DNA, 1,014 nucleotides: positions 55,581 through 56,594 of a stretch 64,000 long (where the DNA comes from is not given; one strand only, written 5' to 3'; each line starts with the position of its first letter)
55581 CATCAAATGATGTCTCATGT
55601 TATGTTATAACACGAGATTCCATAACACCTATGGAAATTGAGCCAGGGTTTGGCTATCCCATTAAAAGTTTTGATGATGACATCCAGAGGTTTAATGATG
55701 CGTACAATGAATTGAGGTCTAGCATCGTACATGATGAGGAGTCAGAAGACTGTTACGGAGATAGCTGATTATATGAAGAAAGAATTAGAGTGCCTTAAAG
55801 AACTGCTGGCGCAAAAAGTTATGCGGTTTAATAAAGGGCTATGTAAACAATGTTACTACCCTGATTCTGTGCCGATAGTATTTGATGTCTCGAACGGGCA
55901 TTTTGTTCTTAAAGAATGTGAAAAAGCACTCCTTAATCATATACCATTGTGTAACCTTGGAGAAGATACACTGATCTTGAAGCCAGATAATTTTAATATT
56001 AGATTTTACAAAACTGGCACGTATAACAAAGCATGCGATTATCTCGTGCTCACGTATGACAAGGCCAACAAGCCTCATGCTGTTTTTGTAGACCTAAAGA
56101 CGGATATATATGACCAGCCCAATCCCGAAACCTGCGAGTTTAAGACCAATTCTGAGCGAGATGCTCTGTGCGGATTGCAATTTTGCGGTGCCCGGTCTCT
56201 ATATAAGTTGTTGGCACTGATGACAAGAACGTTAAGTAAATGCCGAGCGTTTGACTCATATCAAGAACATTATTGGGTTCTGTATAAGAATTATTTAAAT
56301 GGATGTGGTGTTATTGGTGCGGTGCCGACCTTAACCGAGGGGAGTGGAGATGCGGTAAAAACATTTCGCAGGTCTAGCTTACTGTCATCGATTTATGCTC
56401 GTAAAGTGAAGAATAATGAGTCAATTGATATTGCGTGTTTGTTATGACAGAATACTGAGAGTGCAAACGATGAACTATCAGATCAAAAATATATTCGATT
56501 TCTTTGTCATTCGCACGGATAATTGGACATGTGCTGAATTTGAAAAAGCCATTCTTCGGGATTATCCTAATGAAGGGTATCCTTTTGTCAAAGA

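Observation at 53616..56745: Four-gene operon: cytoplasmic trypsin-like protease, ABC/AAA_21-type ATPase, nuclease-like protein and a 91-aa protein. Candidate undescribed defence system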

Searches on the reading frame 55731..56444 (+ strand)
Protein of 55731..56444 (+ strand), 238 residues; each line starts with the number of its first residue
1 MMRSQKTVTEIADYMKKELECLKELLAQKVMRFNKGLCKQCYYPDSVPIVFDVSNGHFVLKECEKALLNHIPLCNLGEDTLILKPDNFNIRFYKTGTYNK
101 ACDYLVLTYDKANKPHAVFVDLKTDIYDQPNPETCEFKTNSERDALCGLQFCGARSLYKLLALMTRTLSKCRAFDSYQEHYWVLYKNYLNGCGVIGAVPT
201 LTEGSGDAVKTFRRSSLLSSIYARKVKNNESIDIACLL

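Call 3: search_protein_families(library=pfam, proteins=[window:55731-56444:+], max_evalue=1)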
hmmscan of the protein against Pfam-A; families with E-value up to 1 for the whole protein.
window:55731-56444:+ (238 aa): 0 families

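Call 4: search_protein_families(library=padloc, proteins=[window:55731-56444:+], max_evalue=1)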
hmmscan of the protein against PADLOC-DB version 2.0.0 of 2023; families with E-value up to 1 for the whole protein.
window:55731-56444:+ (238 aa): 2 families
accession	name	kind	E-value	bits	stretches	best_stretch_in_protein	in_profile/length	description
PDLC04666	PDC-M47B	-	4.5e-06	24.6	1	55-124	9-83/174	-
PDLC04665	PDC-M47B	-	0.00037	18.2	1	49-125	22-100/202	-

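Call 5: search_protein_families(library=ncbifam, proteins=[window:55731-56444:+], max_evalue=1)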
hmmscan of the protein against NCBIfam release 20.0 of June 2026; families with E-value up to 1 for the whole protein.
window:55731-56444:+ (238 aa): 2 families
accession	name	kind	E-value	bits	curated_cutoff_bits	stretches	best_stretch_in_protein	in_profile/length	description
NF008668.0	PRK11669.1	equivalog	0.16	11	294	1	83-120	223-260/316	D-alanyl-D-alanine endopeptidase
TIGR01764.1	excise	domain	0.21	11.9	28.8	0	7-33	3-29/49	excisionase family DNA-binding protein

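Call 9: find_homologous_proteins(query=window:55731-56444:+, max_evalue=0.001)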
Query window:55731-56444:+ (238 aa): 16 proteins with E <= 0.001 among 271 candidates.
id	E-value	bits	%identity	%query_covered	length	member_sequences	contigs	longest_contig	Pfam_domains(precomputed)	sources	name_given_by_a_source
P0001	1.8e-151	520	95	100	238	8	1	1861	-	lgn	-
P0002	5.8e-119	414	79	94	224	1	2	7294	-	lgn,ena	-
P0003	4.1e-109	381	74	94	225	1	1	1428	-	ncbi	-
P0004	5.9e-109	381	72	94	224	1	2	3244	-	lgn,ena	-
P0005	5.6e-105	368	69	94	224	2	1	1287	-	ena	-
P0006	3.4e-82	293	57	94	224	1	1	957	-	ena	-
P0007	5.7e-81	289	57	94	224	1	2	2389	-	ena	-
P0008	1.9e-78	281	56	94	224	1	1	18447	-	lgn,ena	-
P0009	7.1e-53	197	45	94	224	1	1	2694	-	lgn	-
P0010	6.5e-52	194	64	59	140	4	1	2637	-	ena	-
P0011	2.7e-46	176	49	73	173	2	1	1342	-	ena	-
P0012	3.8e-39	152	38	98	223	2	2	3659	-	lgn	-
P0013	8.2e-13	66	36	48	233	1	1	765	-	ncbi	-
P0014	9.3e-13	66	32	75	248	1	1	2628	-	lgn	-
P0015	1.0e-10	59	37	49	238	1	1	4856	-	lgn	-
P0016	1.5e-9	56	36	48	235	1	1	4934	-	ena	-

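Call 14: find_encoding_contigs(protein=P0008, flank=8000, max_places=3)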
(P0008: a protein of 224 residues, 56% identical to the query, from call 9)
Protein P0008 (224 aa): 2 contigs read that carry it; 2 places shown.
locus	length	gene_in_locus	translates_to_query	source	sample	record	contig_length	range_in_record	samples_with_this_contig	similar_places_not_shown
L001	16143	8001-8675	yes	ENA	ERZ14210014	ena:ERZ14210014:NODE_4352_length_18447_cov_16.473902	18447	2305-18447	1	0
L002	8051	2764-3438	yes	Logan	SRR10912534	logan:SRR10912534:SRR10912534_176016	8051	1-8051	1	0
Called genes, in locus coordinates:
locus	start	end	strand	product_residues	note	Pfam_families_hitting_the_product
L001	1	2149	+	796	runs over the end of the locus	PF13166:AAA_13, PF13304:AAA_21 (faint)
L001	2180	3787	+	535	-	PF07728:AAA_5, PF28529:McrB_lid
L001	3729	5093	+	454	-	PF10117:McrBC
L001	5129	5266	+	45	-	-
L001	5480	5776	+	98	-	-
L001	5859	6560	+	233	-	PF13365:Trypsin_2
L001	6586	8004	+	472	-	PF13175:AAA_15, PF13476:AAA_23 (weak), PF13175:AAA_15, PF13304:AAA_21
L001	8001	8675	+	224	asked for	-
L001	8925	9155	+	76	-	-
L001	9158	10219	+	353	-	PF08545:ACP_syn_III, PF08541:ACP_syn_III_C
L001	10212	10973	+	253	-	PF23441:SDR, PF00106:adh_short, PF01370:Epimerase (weak), PF08659:KR, PF13561:adh_short_C2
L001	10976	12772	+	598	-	PF12838:Fer4_7, PF13187:Fer4_9 (weak), PF00037:Fer4 (weak), PF12837:Fer4_6 (weak), PF04432:FrhB_FdhB_C, PF00132:Hexapep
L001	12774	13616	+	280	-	PF00248:Aldo_ket_red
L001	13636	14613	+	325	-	-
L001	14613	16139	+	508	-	-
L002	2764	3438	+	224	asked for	-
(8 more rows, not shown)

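Call 15: find_encoding_contigs(protein=P0002, flank=8000, max_places=3)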
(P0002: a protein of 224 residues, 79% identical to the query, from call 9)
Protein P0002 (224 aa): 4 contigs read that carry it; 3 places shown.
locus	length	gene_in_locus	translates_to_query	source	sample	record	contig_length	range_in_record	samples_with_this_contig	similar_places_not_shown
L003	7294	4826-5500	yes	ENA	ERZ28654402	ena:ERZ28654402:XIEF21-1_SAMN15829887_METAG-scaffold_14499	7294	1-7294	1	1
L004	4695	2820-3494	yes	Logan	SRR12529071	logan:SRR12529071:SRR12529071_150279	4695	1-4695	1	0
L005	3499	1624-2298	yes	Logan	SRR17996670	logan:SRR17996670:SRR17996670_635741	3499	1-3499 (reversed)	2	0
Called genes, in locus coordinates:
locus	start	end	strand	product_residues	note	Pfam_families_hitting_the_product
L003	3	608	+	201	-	?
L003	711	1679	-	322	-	PF02518:HATPase_c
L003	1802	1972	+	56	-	-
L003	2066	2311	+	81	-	PF12668:DUF3791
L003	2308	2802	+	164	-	PF13151:DUF3990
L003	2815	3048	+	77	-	-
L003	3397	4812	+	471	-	PF13175:AAA_15, PF13304:AAA_21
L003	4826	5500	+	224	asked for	-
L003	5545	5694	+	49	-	-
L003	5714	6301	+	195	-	PF23023:Anti-Pycsar_Apyc1 (weak), PF00753:Lactamase_B, PF12706:Lactamase_B_2 (weak)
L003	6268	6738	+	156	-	-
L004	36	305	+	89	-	PF12668:DUF3791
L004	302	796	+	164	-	PF13151:DUF3990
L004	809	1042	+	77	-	-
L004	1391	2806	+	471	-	PF13175:AAA_15, PF13304:AAA_21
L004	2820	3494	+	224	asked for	-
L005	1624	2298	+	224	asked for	-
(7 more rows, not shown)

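Call 16: find_encoding_contigs(protein=P0012, flank=8000, max_places=3)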
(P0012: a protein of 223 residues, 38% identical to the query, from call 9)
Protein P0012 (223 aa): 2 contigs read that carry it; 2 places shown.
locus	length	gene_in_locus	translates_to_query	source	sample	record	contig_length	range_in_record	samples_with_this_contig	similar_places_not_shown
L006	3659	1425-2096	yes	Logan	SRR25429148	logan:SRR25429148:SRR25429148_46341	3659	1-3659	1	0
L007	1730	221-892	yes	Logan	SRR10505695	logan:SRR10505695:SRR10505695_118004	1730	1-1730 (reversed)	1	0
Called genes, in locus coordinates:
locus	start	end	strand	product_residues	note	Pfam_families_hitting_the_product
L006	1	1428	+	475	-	?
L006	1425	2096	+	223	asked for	-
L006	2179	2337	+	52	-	-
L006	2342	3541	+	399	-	PF00753:Lactamase_B (weak)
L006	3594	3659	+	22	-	?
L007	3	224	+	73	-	?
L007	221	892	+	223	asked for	-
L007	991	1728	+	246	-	?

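Call 17: find_encoding_contigs(protein=P0004, flank=8000, max_places=3)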
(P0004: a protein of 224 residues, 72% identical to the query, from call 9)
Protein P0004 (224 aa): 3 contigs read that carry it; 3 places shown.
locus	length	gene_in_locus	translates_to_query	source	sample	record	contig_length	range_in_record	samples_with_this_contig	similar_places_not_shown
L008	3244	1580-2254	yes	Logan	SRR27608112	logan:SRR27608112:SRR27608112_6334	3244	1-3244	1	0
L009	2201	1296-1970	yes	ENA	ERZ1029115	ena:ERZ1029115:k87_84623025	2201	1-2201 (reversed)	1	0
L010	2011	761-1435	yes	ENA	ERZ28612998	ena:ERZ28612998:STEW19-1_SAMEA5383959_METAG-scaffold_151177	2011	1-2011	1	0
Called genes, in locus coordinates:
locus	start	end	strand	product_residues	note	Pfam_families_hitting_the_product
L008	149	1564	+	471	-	PF13175:AAA_15, PF13304:AAA_21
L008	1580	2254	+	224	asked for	-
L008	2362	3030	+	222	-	PF09509:Hypoth_Ymh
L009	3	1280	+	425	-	?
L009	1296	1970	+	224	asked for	-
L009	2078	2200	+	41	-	?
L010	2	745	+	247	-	?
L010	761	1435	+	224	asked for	-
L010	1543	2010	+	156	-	?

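Call 18: find_encoding_contigs(protein=P0015, flank=8000, max_places=3)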
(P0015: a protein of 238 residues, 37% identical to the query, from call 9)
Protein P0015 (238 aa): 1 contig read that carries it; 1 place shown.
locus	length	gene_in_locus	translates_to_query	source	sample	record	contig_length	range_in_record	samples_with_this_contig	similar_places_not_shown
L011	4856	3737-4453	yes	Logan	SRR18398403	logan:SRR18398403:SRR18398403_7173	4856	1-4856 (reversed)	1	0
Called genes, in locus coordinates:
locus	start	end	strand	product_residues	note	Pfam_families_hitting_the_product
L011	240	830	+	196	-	PF10543:ORF6N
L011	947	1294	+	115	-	-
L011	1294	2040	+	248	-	-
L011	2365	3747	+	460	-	PF13175:AAA_15, PF13304:AAA_21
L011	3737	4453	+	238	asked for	-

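Call 19: find_encoding_contigs(protein=P0016, flank=8000, max_places=3)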
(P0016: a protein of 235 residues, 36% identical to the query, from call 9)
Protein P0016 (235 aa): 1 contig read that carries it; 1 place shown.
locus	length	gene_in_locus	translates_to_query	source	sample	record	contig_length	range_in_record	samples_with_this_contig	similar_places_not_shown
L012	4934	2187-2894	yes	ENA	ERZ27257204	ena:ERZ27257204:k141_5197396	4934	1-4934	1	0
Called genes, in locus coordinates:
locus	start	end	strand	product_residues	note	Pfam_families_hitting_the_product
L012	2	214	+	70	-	?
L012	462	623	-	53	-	-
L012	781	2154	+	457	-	PF13175:AAA_15, PF13304:AAA_21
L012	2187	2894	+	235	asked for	-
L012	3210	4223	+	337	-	-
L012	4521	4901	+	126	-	PF01050:MannoseP_isomer, PF07883:Cupin_2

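Call 20: find_encoding_contigs(protein=P0009, flank=8000, max_places=3)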
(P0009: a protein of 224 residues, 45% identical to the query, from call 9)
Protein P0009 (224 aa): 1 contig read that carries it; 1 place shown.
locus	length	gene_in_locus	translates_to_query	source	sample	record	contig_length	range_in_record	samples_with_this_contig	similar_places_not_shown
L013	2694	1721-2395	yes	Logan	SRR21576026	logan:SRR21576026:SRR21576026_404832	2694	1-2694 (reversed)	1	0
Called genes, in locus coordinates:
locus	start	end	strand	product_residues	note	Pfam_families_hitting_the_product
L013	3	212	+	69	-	?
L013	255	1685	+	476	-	PF13175:AAA_15, PF13304:AAA_21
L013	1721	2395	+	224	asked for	-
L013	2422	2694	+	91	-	?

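Call 33: predict_structure(alignment_id=A2)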
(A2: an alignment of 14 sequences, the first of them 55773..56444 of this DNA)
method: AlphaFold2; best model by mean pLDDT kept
length: 224 residues; sequences in the alignment: 14
mean_pLDDT: 85.5   pTM: 0.86
mean pLDDT of the five models: 85.5, 85.1, 85.1, 84.3, 84.0
residues with pLDDT >= 90: 115; 70-90: 84; 50-70: 13; < 50: 12
segments of 3 or more residues with pLDDT < 50: 180-190
pLDDT, mean of each block of 10 residues (from residue 1): 92 86 80 90 90 89 94 70 69 96 95 88 84 89 93 92 97 72 43 79 91 96 96
secondary structure, 60 per line:
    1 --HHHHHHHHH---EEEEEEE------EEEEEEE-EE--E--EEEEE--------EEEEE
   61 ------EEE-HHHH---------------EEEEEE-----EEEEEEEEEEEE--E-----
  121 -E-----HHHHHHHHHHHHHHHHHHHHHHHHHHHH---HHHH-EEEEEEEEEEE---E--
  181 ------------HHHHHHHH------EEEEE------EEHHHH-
elements in order: H3-11 E15-21 E28-34 E43-47 E56-60 E67-69 H71-74 E90-95 E101-112 H128-155 H159-162 E164-174 H193-200 E207-211 H220-223

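Call 36: fold_search(model_id=the predicted structure, library=pdb)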
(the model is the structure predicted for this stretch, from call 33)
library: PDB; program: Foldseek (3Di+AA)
matches with E <= 10: 168; with E <= 0.001: 0
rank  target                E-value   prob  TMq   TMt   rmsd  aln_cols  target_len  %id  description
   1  9f38_A                4.0e-02  0.28  0.25  0.11  10.3       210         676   11  BsmI (wild-type) crystallized with Ca2+ and cognate dsDNA (released 2025-04-02)
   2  9ez7_A                3.8e-01  0.14  0.22  0.09  10.7       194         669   10  BsmI (Nicking top mutant) crystallized with Ca2+ and cognate dsDNA (released 2025-04-02)
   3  5gkj_B                5.1e-01  0.14  0.18  0.18   7.2       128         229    8  Structure of EndoMS in apo form (released 2016-11-02)
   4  9ezd_A                5.4e-01  0.12  0.23  0.09  12.1       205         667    9  BsmI (Bottom Nicking mutant) crystallized with Mg2+ and cognate dsDNA (Post-reactive complex) (released 2025-04-02)
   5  6i4l_G                6.1e-01  0.08  0.14  0.22  12.3       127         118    7  Crystal Structure of Plasmodium falciparum actin I (G115A mutant) in the Mg-K-ATP/ADP state (released 2019-06-26)
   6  4zsf_A                8.1e-01  0.05  0.18  0.15  14.9       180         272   12  Crystal structure of pre-specific restriction endonuclease BsaWI-DNA complex (released 2015-10-07)
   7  1sa3_A                8.6e-01  0.06  0.15  0.13   8.2        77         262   12  An asymmetric complex of restriction endonuclease MspI on its palindromic DNA recognition site (released 2004-09-07)
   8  1j72                  9.2e-01  0.08  0.14  0.10  11.9       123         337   10  Crystal Structure of Mutant Macrophage Capping Protein (Cap G) with Actin-severing Activity in the Ca2+-Free Form (released 2003-06-24)
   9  6i4d_G                9.2e-01  0.03  0.11  0.16  12.9       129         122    8  Crystal Structure of Plasmodium falciparum actin I in the Mg-K-ATP/ADP state (released 2019-06-26)
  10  1jhw                  1.2e+00  0.09  0.16  0.12  11.9       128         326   11  Ca2+-binding Mimicry in the Crystal Structure of the Eu3+-Bound Mutant Human Macrophage Capping Protein Cap G (released 2002-06-28)
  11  6i4h_G                1.2e+00  0.04  0.12  0.18  12.7       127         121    8  Crystal Structure of Plasmodium falciparum actin I (F54Y mutant) in the Ca-ATP state (released 2019-06-26)
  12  6i4f_G                1.2e+00  0.03  0.10  0.15  13.1       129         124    7  Crystal Structure of Plasmodium falciparum actin I (A272W mutant) in the Mg-K-ATP/ADP state (released 2019-06-26)
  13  4pki_G                1.3e+00  0.04  0.15  0.12  19.6       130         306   11  Complex of ATP-actin With the C-terminal Actin-Binding Domain of Tropomodulin (released 2014-07-30)
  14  3odh_A                1.6e+00  0.04  0.17  0.18  10.4       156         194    8  Structure of OkrAI/DNA complex (released 2010-10-06)
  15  8wa1_K                1.6e+00  0.02  0.13  0.14  20.5       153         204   14  The cryo-EM structure of the Nicotiana tabacum PEP-PAP-TEC2 (released 2024-03-13)
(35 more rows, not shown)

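Call 39: search_protein_families(library=padloc, alignment_id=A2, max_evalue=0.01)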
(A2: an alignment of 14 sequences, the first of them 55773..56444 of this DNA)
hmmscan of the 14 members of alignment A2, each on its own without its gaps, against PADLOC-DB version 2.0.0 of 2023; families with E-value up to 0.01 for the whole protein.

A. member 1, window:55773-56444:+ (224 aa): 2 families
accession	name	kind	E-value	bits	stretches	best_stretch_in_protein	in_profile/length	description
PDLC04666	PDC-M47B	-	4e-06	24.8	1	41-110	9-83/174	-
PDLC04665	PDC-M47B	-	0.00033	18.4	1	35-111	22-100/202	-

B. families by the number of members that match (of 14 scanned): 2 families
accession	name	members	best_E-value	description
PDLC04666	PDC-M47B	10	4.5e-07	-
PDLC04665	PDC-M47B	9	2.6e-07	-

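Call 46: search_protein_representatives(alignment_id=A2)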
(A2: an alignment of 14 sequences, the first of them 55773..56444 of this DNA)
Query: 14 sequences, 225 profile positions. Proteins with E-value up to 0.001 (for the whole library): 93; up to 1e-10: 52; up to 1e-30: 23. The best 93 are listed.
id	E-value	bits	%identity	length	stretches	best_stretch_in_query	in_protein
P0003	1.2e-100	351.7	-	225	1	1-224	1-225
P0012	2.6e-82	291.7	-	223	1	1-224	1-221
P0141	1.4e-72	260.0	-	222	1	1-224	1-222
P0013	5.5e-72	258.0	-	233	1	4-224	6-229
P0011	8.0e-71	254.1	-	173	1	1-174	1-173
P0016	6.2e-69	248.0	-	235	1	2-224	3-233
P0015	4.1e-68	245.3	-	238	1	2-224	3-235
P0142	5.3e-52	192.6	-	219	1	1-218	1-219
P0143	1.0e-38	149.1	-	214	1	5-193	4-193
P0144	2.0e-38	148.2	-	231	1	9-224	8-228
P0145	3.2e-37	144.3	-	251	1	28-223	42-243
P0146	1.5e-36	142.1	-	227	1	1-220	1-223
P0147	4.5e-36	140.5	-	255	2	32-152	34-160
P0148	1.7e-34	135.3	-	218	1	4-203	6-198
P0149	4.2e-34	134.1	-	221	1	5-223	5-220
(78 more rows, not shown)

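Call 47: search_protein_families(library=padloc, alignment_id=A4, max_evalue=0.001)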
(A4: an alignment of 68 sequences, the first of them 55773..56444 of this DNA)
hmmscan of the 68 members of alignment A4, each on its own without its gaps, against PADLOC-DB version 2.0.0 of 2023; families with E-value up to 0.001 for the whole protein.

A. member 1, window:55773-56444:+ (224 aa): 2 families
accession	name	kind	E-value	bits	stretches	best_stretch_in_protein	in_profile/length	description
PDLC04666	PDC-M47B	-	4e-06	24.8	1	41-110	9-83/174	-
PDLC04665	PDC-M47B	-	0.00033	18.4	1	35-111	22-100/202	-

B. families by the number of members that match (of 68 scanned): 10 families
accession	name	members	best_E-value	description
PDLC04668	PDC-M47B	63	2.6e-89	-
PDLC04665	PDC-M47B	60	2.4e-42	-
PDLC04666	PDC-M47B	57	8.1e-22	-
PDLC04667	PDC-M47B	55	6.2e-32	-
PDLC04669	PDC-M47B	55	1.4e-31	-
PDLC04035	PD-T4-4_B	49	8.7e-23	-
PDLC04037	PD-T4-4_B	41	8.5e-40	-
PDLC04034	PD-T4-4_B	26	8.2e-78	-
PDLC04036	PD-T4-4_B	21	9.5e-25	-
PDLC04563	PDC-M29B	1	0.00012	-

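Call 48: search_protein_families(library=pfam, alignment_id=A4, max_evalue=0.01)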
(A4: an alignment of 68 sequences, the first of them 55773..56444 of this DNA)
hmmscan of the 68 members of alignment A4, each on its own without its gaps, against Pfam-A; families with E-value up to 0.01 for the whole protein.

A. member 1, window:55773-56444:+ (224 aa): 0 families

B. families by the number of members that match (of 68 scanned): 8 families
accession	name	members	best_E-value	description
PF04313.20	HSDR_N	3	0.00033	Type I restriction enzyme R protein N terminus (HSDR_N)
PF11178.13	DUF2963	1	7.3e-05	Protein of unknown function (DUF2963)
PF13588.12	HSDR_N_2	1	0.00074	Type I restriction enzyme R protein N terminus (HSDR_N)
PF02372.20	IL15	1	0.0028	Interleukin 15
PF02976.21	MutH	1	0.0039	DNA mismatch repair enzyme MutH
PF02579.22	Nitro_FeMo-Co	1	0.0041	Dinitrogenase iron-molybdenum cofactor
PF13899.12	Thioredoxin_7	1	0.0045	Thioredoxin-like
PF18980.5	DUF5716_C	1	0.0089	Family of unknown function (DUF5716) C-terminal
